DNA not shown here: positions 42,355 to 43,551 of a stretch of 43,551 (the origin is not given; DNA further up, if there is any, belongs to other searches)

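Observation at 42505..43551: Membrane-anchored two-domain protein of unknown family in the integrase-proximal cargo slot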

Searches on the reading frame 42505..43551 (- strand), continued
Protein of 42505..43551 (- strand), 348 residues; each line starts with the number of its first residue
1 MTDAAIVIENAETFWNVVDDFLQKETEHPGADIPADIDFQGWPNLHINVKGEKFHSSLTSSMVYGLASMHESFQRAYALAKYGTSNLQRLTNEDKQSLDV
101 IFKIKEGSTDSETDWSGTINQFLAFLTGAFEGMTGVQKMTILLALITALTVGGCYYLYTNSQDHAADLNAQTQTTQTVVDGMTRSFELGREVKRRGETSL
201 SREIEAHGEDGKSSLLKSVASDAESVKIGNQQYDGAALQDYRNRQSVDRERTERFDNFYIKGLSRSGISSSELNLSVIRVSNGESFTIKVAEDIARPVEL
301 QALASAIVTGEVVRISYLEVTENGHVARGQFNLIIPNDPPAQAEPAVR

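Call 42: search_protein_families(library=pfam, proteins=[L005:1084-2208:-, L007:1082-2206:-, L008:1081-2211:-, L020:1819-2979:-, L025:1946-3016:-, L021:1836-3053:+, L024:1645-3213:+, L023:1441-2115:+, L022:2110-2643:-], max_evalue=0.001)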
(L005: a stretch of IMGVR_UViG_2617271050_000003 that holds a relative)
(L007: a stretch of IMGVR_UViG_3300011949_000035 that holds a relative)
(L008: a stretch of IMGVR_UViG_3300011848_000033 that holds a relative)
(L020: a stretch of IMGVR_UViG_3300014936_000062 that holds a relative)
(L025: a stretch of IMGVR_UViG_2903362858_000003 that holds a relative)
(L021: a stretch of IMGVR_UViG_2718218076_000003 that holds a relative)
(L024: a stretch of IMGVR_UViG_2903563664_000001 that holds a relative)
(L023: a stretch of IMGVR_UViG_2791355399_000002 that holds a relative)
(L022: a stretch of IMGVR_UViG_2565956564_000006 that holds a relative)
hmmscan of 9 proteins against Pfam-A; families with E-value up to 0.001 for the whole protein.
L005:1084-2208:- (375 aa): 2 families
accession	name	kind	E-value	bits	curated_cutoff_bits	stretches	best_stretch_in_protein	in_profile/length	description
PF09003.16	Arm-DNA-bind_1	-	2e-37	127.5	22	1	1-73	1-74/74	Bacteriophage lambda integrase, Arm DNA-binding domain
PF00589.27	Phage_integrase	-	1.3e-18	67.8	27.1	1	193-365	2-168/172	Phage integrase family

L007:1082-2206:- (375 aa): 3 families
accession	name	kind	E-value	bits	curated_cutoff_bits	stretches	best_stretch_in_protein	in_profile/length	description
PF09003.16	Arm-DNA-bind_1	-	1e-35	122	22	1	1-72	1-73/74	Bacteriophage lambda integrase, Arm DNA-binding domain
PF00589.27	Phage_integrase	-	8.5e-19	68.4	27.1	1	193-365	2-168/172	Phage integrase family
PF22022.2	Phage_int_M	-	0.00013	22.5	27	0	117-168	30-81/96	Phage integrase central domain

L008:1081-2211:- (377 aa): 3 families
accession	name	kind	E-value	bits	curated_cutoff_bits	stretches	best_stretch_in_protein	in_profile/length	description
PF09003.16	Arm-DNA-bind_1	-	3e-37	126.9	22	1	3-75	1-74/74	Bacteriophage lambda integrase, Arm DNA-binding domain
PF00589.27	Phage_integrase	-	2.7e-20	73.3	27.1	1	195-367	2-168/172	Phage integrase family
PF22022.2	Phage_int_M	-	0.00071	20.2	27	0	121-170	32-81/96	Phage integrase central domain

L020:1819-2979:- (387 aa): 1 family
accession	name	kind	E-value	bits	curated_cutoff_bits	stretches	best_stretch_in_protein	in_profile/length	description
PF13884.11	Peptidase_S74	-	5.8e-14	52.6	22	1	279-335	1-58/58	Chaperone of endosialidase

L025:1946-3016:- (357 aa): 1 family
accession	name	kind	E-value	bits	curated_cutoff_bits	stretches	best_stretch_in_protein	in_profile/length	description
PF13884.11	Peptidase_S74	-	6.5e-07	30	22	1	245-309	1-57/58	Chaperone of endosialidase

L021:1836-3053:+ (406 aa): 3 families
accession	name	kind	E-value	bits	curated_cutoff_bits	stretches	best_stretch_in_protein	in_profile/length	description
PF01610.23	DDE_Tnp_ISL3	-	9.9e-56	189.7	23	1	159-393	3-238/240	Transposase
PF13542.12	HTH_Tnp_ISL3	-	3e-13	49.4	27.4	1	92-141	2-51/51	Helix-turn-helix domain of transposase family ISL3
PF14690.11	Zn_ribbon_ISL3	-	1.9e-11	44.6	25.5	1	44-86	4-47/47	zinc-finger of transposase IS204/IS1001/IS1096/IS1165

L024:1645-3213:+ (523 aa): 1 family
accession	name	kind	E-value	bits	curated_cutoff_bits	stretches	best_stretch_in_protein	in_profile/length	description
PF00884.28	Sulfatase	-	7.5e-39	134.3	25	1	220-480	2-301/301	Sulfatase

L023:1441-2115:+ (225 aa): 1 family
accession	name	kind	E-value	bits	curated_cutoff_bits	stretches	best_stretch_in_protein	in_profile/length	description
PF02586.19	SRAP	-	1.2e-53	182.3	27.1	1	1-211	1-214/214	SOS response associated peptidase (SRAP)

L022:2110-2643:- (178 aa): 3 families
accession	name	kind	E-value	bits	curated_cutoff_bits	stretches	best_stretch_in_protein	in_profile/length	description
PF13091.12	PLDc_2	-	1.8e-28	99.4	27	1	47-170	2-132/132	PLD-like domain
PF07894.18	SACK1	-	1.3e-06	28.7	21.4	0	118-173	219-272/274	Scaffolding anchor of CK1 domain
PF11495.14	Regulator_TrmB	-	0.0001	22.1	22.2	1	42-127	11-88/233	Archaeal transcriptional regulator TrmB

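Call 43: search_protein_families(library=pfam, alignment_id=A4, max_evalue=0.001)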
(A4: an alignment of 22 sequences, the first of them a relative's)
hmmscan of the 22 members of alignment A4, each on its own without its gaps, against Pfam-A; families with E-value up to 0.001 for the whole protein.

A. member 1, L009:5081-5788:+ (236 aa): 2 families
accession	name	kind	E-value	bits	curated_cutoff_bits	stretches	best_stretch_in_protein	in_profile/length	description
PF00877.26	NLPC_P60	-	2e-20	73.2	23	1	117-231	2-105/105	NlpC/P60 family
PF14464.11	Prok-JAB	-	2.1e-20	73.2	25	1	4-102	3-107/114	Prokaryotic homologs of the JAB domain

B. families by the number of members that match (of 22 scanned): 11 families
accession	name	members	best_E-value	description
PF00717.28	Peptidase_S24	17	1e-28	Peptidase S24-like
PF01381.28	HTH_3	14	8.1e-11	Helix-turn-helix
PF13560.12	HTH_31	10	2.4e-11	Helix-turn-helix domain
PF00877.26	NLPC_P60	3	4.5e-21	NlpC/P60 family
PF14464.11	Prok-JAB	3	2.1e-20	Prokaryotic homologs of the JAB domain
PF12844.13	HTH_19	3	9.8e-08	Helix-turn-helix domain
PF19759.4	DUF6246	2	4.5e-82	Family of unknown function (DUF6246)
PF07022.19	Phage_CI_repr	2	8.3e-12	Bacteriophage CI repressor helix-turn-helix domain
PF13384.12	HTH_23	2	1.6e-05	Homeodomain-like domain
PF15943.11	YdaS_toxin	2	0.00014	Bacterial toxin YdaS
PF08281.18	Sigma70_r4_2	1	0.00079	Sigma-70, region 4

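Call 55: find_encoding_contigs(protein=P0061, flank=5000, max_places=4)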
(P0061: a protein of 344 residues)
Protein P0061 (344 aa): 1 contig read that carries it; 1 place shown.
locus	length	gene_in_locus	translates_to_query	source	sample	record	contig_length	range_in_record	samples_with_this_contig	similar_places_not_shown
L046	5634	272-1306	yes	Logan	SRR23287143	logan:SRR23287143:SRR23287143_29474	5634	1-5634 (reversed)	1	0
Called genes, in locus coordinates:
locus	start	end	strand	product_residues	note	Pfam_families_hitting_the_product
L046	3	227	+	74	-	?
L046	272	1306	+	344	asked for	-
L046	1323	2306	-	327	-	PF05954:Phage_GPD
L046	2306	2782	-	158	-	PF06995:Phage_P2_GpU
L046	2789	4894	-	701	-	-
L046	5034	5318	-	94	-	PF10109:Phage_TAC_7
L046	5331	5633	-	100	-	?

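Call 56: find_encoding_contigs(protein=P0073, flank=5000, max_places=3)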
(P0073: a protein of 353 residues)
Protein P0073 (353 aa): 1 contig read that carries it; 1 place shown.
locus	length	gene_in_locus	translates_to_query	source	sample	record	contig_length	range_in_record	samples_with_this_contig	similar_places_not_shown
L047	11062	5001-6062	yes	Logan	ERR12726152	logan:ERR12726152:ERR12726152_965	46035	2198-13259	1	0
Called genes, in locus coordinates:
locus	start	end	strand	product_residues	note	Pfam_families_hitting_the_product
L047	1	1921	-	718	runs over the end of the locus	PF05840:Phage_GPA, PF23343:REP_ORF2-G2P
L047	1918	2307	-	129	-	-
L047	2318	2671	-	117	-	-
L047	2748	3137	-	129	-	PF04606:Ogr_Delta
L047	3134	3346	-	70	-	-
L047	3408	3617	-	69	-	-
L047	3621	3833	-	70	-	-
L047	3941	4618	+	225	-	PF07022:Phage_CI_repr, PF00717:Peptidase_S24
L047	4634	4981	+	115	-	-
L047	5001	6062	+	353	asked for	-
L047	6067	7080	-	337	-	PF05954:Phage_GPD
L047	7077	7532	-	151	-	PF06995:Phage_P2_GpU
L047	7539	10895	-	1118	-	-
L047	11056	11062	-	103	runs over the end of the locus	PF10109:Phage_TAC_7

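Call 57: find_encoding_contigs(protein=P0099, flank=5000, max_places=3)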
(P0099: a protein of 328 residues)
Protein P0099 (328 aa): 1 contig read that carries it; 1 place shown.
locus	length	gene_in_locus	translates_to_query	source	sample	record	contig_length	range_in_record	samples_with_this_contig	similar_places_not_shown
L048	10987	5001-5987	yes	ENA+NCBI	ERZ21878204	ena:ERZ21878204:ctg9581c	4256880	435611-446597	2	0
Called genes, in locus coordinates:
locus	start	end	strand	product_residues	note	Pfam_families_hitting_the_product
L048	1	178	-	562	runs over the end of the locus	PF08706:D5_N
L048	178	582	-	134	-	-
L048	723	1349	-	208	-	PF06763:Minor_tail_Z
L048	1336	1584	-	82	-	-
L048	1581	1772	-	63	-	-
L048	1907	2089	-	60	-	-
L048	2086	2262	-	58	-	-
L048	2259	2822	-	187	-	PF01381:HTH_3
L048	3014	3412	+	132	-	PF01381:HTH_3 (weak)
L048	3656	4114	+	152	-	-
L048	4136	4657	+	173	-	PF13240:Zn_Ribbon_1 (weak)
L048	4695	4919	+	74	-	PF09954:DUF2188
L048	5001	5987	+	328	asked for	-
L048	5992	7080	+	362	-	PF24624:Int_N, PF00589:Phage_integrase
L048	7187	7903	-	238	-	PF07238:PilZ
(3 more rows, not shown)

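Call 58: find_encoding_contigs(protein=P0144, flank=5000, max_places=3)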
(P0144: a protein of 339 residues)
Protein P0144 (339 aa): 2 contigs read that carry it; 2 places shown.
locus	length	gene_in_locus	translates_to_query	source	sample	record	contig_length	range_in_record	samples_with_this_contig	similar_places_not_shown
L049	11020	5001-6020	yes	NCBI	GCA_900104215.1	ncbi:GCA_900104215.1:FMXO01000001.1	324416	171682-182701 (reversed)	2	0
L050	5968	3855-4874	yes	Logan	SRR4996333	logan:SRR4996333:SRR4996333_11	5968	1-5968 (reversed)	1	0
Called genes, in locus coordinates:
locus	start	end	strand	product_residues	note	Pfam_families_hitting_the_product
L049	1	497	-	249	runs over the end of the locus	PF05621:TniB (faint), PF13401:AAA_22, PF13671:AAA_33 (faint)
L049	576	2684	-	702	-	PF00665:rve (faint), PF09299:Mu-transpos_C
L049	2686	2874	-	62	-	PF01381:HTH_3 (weak)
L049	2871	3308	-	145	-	-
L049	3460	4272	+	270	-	PF07022:Phage_CI_repr (weak), PF00717:Peptidase_S24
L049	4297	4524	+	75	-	-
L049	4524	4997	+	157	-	PF00565:SNase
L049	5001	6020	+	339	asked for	-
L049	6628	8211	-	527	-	PF00989:PAS, PF08448:PAS_4, PF13426:PAS_9 (weak), PF00015:MCPsignal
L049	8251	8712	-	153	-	PF01243:PNPOx_N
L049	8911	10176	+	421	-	PF00171:Aldedh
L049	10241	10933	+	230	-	PF01467:CTP_transf_like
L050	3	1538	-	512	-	?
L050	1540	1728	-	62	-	PF01381:HTH_3 (weak)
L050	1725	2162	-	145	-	-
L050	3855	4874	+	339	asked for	-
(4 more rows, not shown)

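Call 61: fold_search(model_id=the predicted structure, library=viral)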
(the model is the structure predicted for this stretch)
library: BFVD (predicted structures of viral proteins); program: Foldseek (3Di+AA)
matches with E <= 10: 729; with E <= 0.001: 2
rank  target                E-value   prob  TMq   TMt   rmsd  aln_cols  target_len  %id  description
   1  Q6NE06                1.5e-06  1.00  0.33  0.31  14.0       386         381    7  Uncharacterized protein [Leptospira phage LE1]
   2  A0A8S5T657            1.7e-05  1.00  0.22  0.27  15.4       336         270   10  Uncharacterized protein [Myoviridae sp. ctLIM9]
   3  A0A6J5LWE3            1.6e-03  0.80  0.15  0.23  17.0       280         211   10  Uncharacterized protein [uncultured Caudovirales phage]
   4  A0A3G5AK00            3.9e-03  0.96  0.18  0.15  17.6       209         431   15  DNA ligase [Solivirus sp.]
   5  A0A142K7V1            4.1e-03  1.00  0.18  0.31   8.7       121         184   12  Uncharacterized protein [Mycobacterium phage Pipsqueaks]
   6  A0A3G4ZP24            8.4e-03  1.00  0.20  0.46   6.8       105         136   10  Uncharacterized protein [Terrestrivirus sp.]
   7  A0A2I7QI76            1.0e-02  1.00  0.17  0.48   3.9        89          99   13  Uncharacterized protein [Vibrio phage Aphrodite1]
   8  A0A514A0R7            1.2e-02  1.00  0.17  0.08   5.0       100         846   11  Putative glutamine amidotransferase domain protein [Aeromonas phage LAh_9]
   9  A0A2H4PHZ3            1.2e-02  0.99  0.15  0.49   7.4        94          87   10  (no name in the UniProt tables at hand)
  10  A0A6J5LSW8            1.3e-02  0.80  0.18  0.23  15.3       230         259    6  Uncharacterized protein [uncultured Caudovirales phage]
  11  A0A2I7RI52            1.4e-02  0.87  0.18  0.16  16.4       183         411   11  (no name in the UniProt tables at hand)
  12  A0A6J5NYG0            1.4e-02  0.72  0.19  0.15  32.2       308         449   12  DnaE_OBF domain containing protein [uncultured Caudovirales phage]
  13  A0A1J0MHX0            1.4e-02  0.54  0.17  0.11  25.0       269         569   12  DNA polymerase III alpha subunit [Pseudomonas phage PA5]
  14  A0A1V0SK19            1.6e-02  0.94  0.15  0.27   7.1        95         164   12  Translation initiation factor IF5A [Klosneuvirus KNV1]
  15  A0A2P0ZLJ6            1.6e-02  0.84  0.18  0.21  12.5       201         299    9  Putative ATP-dependent DNA ligase [Pseudomonas phage phiNV3]
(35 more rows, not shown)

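Call 79: find_related_loci(query=A2, collection=genome_contigs, flank=5000)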
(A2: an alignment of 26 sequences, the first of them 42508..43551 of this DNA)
Query A2 (348 aa) in genome_contigs; peptide patterns used: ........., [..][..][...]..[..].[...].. (x = any residue, [..] = any of these).
120 stretches matched a pattern; 5 encode a relative of the query (tblastn E <= 1e-3); 5 distinct loci.
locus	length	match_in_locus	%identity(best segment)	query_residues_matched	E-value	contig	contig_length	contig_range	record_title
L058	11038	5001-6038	86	1-346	0e+0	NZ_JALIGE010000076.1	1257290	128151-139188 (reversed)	Scandinavium hiltneri strain H11S7 NODE_1_length_1257290_cov_77.250497, whole genome shotgun sequence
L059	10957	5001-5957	39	32-340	2e-70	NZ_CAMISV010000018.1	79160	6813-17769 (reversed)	Serratia proteamaculans isolate 6e3de084-a76c-11e8-a962-3c4a9275d6c8 ERS2677070SCcontig000018, whole genome shotgun sequ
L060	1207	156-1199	38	1-343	9e-75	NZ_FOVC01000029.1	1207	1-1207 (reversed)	Izhakiella capsodis strain N6PO6, whole genome shotgun sequence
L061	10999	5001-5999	36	7-335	2e-68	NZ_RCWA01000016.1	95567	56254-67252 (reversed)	Photorhabdus heterorhabditis strain SF41 scaffold_0016, whole genome shotgun sequence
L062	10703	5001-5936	36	36-341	8e-63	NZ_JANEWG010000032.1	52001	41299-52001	Citrobacter sp. Awk 4 510132-22-32, whole genome shotgun sequence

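Call 91: find_encoding_contigs(protein=P0080, flank=4000, max_places=3)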
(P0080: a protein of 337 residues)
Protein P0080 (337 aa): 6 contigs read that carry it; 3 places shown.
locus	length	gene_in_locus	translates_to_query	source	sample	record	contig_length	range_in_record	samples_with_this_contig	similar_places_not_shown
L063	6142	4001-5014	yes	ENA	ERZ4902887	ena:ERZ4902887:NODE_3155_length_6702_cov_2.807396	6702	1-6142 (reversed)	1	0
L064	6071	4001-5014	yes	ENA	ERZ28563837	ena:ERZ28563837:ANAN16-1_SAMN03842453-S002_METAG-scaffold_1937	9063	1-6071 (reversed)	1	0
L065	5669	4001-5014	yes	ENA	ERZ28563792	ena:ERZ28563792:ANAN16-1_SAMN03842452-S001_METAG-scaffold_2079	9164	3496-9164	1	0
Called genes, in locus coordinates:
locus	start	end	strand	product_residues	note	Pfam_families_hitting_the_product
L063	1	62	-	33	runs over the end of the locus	-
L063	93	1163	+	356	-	PF14456:alpha-hel2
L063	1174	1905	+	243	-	PF14460:Prok-E2_D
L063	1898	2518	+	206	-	PF09436:DUF2016, PF14464:Prok-JAB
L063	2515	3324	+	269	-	PF00899:ThiF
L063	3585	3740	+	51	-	-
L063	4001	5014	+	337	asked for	-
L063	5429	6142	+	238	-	?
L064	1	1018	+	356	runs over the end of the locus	PF14456:alpha-hel2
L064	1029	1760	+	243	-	PF14460:Prok-E2_D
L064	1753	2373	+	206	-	PF09436:DUF2016, PF14464:Prok-JAB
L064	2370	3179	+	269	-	PF00899:ThiF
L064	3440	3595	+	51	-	-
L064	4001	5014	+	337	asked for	-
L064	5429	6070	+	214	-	?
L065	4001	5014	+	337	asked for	-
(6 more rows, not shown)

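Call 92: find_encoding_contigs(protein=P0124, flank=4000, max_places=3)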
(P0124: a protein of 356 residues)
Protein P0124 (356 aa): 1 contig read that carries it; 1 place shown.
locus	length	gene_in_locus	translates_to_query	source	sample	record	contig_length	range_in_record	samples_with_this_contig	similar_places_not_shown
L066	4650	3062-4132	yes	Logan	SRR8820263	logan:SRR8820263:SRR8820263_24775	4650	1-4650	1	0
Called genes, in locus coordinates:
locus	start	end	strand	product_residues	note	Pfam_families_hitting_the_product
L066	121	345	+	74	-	-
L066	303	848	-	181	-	-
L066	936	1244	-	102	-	PF15943:YdaS_toxin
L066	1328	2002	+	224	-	PF00717:Peptidase_S24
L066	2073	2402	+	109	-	-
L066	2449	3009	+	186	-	PF00565:SNase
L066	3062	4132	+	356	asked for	-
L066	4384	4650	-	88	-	?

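Call 93: find_encoding_contigs(protein=P0151, flank=4000, max_places=3)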
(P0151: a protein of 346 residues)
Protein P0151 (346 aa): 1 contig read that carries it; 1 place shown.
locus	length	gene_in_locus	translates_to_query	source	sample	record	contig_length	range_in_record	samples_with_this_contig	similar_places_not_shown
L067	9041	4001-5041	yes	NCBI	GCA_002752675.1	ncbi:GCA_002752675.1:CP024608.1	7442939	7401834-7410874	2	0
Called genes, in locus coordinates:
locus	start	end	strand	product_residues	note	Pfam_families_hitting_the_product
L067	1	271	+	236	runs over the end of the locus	PF00691:OmpA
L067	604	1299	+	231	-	PF02353:CMAS, PF06325:PrmA, PF13489:Methyltransf_23, PF01209:Ubie_methyltran, PF08241:Methyltransf_11, PF08242:Methyltransf_12, PF13649:Methyltransf_25, PF13847:Methyltransf_31, +2 more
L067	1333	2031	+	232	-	PF00702:Hydrolase, PF12710:HAD (weak), PF13419:HAD_2, PF13242:Hydrolase_like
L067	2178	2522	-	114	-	PF13103:TonB_2 (weak), PF03544:TonB_C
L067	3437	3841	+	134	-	-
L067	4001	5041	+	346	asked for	-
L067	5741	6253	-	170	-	-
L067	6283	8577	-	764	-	PF05593:RHS_repeat, PF25023:TEN_YD-shell (weak), PF05593:RHS_repeat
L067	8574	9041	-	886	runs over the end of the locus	PF20148:DUF6531 (weak), PF05593:RHS_repeat (faint), PF25023:TEN_YD-shell (weak)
